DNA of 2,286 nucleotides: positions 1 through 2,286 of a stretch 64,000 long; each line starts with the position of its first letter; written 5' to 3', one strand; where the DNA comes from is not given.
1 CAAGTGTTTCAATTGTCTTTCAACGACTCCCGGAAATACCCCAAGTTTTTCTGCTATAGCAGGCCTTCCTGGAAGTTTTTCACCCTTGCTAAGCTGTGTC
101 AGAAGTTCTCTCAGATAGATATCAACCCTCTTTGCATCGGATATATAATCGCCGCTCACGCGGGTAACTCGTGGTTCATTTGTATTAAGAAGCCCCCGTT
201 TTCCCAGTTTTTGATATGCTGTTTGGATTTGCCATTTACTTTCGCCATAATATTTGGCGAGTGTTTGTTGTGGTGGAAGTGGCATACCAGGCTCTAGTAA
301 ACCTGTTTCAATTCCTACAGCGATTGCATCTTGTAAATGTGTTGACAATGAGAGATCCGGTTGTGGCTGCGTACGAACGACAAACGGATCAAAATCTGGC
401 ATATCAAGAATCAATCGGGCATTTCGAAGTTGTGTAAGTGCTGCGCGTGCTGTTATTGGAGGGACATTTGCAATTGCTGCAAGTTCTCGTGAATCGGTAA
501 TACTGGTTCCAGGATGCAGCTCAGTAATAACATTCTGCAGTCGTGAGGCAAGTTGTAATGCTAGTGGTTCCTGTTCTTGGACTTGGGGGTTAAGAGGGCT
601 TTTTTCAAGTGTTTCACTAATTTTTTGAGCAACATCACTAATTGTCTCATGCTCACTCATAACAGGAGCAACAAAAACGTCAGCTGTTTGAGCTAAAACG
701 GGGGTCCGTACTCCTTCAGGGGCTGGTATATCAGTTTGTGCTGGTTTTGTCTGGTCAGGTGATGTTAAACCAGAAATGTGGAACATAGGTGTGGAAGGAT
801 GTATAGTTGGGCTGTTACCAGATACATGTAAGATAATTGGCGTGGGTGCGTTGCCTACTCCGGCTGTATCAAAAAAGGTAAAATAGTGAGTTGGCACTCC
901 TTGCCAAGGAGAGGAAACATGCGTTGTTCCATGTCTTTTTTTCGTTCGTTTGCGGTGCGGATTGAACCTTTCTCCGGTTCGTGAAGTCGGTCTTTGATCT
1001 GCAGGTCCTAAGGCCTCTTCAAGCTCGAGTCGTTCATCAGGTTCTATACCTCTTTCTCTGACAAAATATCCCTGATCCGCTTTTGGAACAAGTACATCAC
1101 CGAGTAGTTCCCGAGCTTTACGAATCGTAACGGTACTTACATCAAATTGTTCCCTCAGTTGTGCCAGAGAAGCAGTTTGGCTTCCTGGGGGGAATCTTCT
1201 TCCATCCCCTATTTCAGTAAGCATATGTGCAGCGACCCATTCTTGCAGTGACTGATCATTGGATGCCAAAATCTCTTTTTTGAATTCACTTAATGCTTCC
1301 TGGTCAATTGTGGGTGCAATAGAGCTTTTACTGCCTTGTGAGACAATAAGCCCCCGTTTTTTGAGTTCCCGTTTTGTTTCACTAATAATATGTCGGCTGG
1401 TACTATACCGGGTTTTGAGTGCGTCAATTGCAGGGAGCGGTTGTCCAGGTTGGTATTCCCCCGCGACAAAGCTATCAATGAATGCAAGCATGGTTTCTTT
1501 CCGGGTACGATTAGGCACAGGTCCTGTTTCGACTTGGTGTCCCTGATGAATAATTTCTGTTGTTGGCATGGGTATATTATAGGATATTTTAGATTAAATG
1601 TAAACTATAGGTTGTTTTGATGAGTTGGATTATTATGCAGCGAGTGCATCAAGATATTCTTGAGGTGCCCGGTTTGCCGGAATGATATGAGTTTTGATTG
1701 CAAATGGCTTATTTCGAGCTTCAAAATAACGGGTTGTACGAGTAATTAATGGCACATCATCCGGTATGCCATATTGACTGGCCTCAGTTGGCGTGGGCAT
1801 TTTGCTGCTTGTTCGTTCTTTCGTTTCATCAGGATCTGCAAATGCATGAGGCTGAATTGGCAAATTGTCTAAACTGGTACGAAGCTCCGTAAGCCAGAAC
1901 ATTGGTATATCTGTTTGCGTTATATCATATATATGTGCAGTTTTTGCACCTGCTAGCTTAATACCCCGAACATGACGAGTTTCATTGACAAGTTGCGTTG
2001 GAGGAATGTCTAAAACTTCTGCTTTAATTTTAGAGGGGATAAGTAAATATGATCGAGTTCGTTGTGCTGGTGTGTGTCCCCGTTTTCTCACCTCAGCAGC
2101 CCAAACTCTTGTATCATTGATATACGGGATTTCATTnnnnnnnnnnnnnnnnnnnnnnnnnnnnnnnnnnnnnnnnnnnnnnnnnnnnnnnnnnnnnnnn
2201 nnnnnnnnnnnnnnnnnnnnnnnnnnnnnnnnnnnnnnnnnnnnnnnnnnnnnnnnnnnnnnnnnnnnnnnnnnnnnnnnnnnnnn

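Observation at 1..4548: Two adjacent paralogous giant proteins built from tandem GntR-like winged-helix modules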

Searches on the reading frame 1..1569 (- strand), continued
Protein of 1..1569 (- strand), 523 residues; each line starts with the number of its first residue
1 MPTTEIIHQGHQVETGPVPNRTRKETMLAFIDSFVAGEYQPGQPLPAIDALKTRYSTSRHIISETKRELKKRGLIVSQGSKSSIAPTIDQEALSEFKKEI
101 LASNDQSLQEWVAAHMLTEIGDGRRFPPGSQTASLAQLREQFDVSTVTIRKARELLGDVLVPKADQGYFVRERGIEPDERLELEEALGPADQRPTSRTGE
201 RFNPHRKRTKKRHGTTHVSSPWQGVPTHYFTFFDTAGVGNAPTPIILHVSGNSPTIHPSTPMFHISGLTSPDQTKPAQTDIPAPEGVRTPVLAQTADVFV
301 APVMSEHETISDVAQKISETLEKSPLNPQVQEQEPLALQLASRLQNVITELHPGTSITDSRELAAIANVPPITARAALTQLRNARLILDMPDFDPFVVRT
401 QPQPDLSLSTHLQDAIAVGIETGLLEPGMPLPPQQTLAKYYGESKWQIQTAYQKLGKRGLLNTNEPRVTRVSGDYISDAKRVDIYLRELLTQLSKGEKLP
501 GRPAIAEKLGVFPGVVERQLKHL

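Call 104: find_encoding_contigs(protein=P0005, flank=6000, max_places=3)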
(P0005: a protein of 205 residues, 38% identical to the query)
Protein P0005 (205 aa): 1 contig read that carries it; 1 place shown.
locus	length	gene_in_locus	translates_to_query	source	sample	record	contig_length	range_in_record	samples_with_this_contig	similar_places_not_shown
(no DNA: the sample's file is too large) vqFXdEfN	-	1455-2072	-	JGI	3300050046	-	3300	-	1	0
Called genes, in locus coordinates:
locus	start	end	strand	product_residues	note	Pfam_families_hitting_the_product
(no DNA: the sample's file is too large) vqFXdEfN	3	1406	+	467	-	?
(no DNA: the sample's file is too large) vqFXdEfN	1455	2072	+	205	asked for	-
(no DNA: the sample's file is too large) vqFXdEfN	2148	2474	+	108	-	PF00085:Thioredoxin, PF13098:Thioredoxin_2, PF13192:Thioredoxin_3 (weak), PF13905:Thioredoxin_8 (faint)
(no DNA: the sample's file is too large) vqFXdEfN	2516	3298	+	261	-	?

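Call 105: find_encoding_contigs(protein=P0009, flank=6000, max_places=3)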
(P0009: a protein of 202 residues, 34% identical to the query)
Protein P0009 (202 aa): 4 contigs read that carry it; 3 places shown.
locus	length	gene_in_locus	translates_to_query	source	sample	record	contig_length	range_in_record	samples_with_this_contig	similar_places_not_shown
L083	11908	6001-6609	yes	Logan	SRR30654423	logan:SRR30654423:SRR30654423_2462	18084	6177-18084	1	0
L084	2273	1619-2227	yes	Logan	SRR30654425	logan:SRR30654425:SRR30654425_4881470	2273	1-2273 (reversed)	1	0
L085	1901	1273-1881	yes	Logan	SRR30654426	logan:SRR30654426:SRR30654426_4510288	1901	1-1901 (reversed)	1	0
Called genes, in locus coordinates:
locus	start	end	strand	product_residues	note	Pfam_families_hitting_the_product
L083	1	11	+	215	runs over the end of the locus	-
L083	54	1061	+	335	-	PF02518:HATPase_c, PF13589:HATPase_c_3 (weak)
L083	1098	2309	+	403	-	-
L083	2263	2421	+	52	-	-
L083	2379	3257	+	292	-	-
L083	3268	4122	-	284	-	PF13098:Thioredoxin_2, PF13462:Thioredoxin_4, PF01323:DSBA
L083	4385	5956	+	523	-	-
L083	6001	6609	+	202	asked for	-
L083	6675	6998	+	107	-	PF00085:Thioredoxin, PF00578:AhpC-TSA (weak), PF08534:Redoxin (weak), PF14595:Thioredoxin_9 (weak), PF13098:Thioredoxin_2, PF13905:Thioredoxin_8 (faint), PF13192:Thioredoxin_3 (weak)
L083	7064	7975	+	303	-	PF00890:FAD_binding_2 (faint), PF01266:DAO (faint), PF01946:Thi4 (faint), PF03486:HI0933_like (faint), PF07992:Pyr_redox_2, PF12831:FAD_oxidored (weak), PF13738:Pyr_redox_3, PF00070:Pyr_redox, +1 more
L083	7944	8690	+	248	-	PF03372:Exo_endo_phos, PF22669:Exo_endo_phos2 (faint)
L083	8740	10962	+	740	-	-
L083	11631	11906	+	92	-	?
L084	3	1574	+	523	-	?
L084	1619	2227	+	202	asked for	-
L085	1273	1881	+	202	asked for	-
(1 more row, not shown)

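Call 108: search_solved_structures(query=P0002, max_evalue=0.01)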
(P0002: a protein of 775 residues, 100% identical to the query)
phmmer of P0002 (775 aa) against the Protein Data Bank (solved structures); distinct sequences matched with E-value up to 0.01: 3.
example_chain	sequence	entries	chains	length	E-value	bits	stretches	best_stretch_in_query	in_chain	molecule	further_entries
5kvr_A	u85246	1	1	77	0.0022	19.5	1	408-463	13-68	Pyruvate dehydrogenase complex repressor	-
4u0y_A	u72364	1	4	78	0.0031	19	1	406-470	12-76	HTH-type transcriptional repressor YvoA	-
7c7e_A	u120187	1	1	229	0.0032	19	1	32-86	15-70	Putative DNA-binding transcriptional regulator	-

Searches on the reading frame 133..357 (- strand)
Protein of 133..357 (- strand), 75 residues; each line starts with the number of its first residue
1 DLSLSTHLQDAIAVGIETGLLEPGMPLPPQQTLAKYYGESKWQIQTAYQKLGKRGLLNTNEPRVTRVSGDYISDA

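Call 15: search_protein_families(library=pfam, proteins=[window:133-357:-], max_evalue=10)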
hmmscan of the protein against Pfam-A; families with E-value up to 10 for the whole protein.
seq(75 aa): 2 families
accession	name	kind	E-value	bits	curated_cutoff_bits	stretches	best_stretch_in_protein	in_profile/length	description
PF00392.27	GntR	-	5.5e-07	29.6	27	1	6-65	3-62/64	Bacterial regulatory proteins, gntR family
PF13730.12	HTH_36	-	1.9e-05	24.8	25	1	24-57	22-55/55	Helix-turn-helix domain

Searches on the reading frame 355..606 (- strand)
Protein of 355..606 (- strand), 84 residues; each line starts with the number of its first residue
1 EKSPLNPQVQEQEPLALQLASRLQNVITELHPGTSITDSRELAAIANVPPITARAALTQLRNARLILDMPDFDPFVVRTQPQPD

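Call 15: search_protein_families(library=pfam, proteins=[window:355-606:-], max_evalue=10)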
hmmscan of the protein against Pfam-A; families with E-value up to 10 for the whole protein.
seq(84 aa): 3 families
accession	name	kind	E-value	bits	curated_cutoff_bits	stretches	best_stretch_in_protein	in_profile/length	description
PF00392.27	GntR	-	0.0034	17.5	27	1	18-66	4-54/64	Bacterial regulatory proteins, gntR family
PF00897.23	Orbi_VP7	-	0.059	12.7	25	1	3-40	297-334/350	Orbivirus inner capsid protein VP7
PF02082.26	Rrf2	-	0.1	13.2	30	1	29-66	16-53/132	Iron-dependent Transcriptional regulator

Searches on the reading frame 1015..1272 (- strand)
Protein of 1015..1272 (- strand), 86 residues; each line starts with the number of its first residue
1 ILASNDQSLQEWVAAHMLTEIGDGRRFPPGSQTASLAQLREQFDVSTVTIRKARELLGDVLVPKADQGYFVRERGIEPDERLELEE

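Call 15: search_protein_families(library=pfam, proteins=[window:1015-1272:-], max_evalue=10)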
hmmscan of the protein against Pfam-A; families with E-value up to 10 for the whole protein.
seq(86 aa): 3 families
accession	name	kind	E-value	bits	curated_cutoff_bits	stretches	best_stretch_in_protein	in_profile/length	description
PF00392.27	GntR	-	0.00097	19.2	27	1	13-55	5-46/64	Bacterial regulatory proteins, gntR family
PF08220.18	HTH_DeoR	-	0.0037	17.4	21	1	32-52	13-33/57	DeoR-like helix-turn-helix domain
PF08279.18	HTH_11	-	0.083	13.2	25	1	34-53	16-35/55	HTH domain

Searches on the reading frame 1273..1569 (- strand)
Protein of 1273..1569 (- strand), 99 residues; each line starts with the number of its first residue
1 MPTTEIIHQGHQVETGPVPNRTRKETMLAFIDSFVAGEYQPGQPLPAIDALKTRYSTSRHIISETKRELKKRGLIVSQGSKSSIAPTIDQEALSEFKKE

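Call 15: search_protein_families(library=pfam, proteins=[window:1273-1569:-], max_evalue=10)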
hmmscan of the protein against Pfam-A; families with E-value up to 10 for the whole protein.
seq(99 aa): 2 families
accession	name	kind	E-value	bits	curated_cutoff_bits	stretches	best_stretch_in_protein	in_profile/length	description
PF00392.27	GntR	-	1.5e-07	31.4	27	1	35-80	14-59/64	Bacterial regulatory proteins, gntR family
PF06730.16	FAM92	-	0.2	11.5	23.6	1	48-82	136-170/225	FAM92 protein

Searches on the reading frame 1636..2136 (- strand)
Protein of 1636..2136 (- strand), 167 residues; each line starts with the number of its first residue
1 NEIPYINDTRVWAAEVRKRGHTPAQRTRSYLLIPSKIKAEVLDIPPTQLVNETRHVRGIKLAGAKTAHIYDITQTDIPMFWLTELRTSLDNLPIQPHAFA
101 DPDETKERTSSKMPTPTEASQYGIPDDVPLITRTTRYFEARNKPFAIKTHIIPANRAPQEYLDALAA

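Call 53: search_solved_structures(query=A3, max_evalue=10)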
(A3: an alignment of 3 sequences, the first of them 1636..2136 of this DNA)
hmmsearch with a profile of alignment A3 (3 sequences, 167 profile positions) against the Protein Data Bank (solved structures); distinct sequences matched with E-value up to 10: 4.
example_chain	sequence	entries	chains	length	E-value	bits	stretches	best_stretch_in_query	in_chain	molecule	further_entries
4u0v_A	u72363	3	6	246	0.047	16.9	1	16-163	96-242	HTH-type transcriptional repressor YvoA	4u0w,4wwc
2wv0_A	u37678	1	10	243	0.049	16.9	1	16-163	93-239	HTH-TYPE TRANSCRIPTIONAL REPRESSOR YVOA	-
3ddv_A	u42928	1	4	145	0.2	14.9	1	22-146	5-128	Transcriptional regulator (GntR family)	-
8ro0_D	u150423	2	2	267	0.4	13.9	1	77-167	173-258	Protein isy-1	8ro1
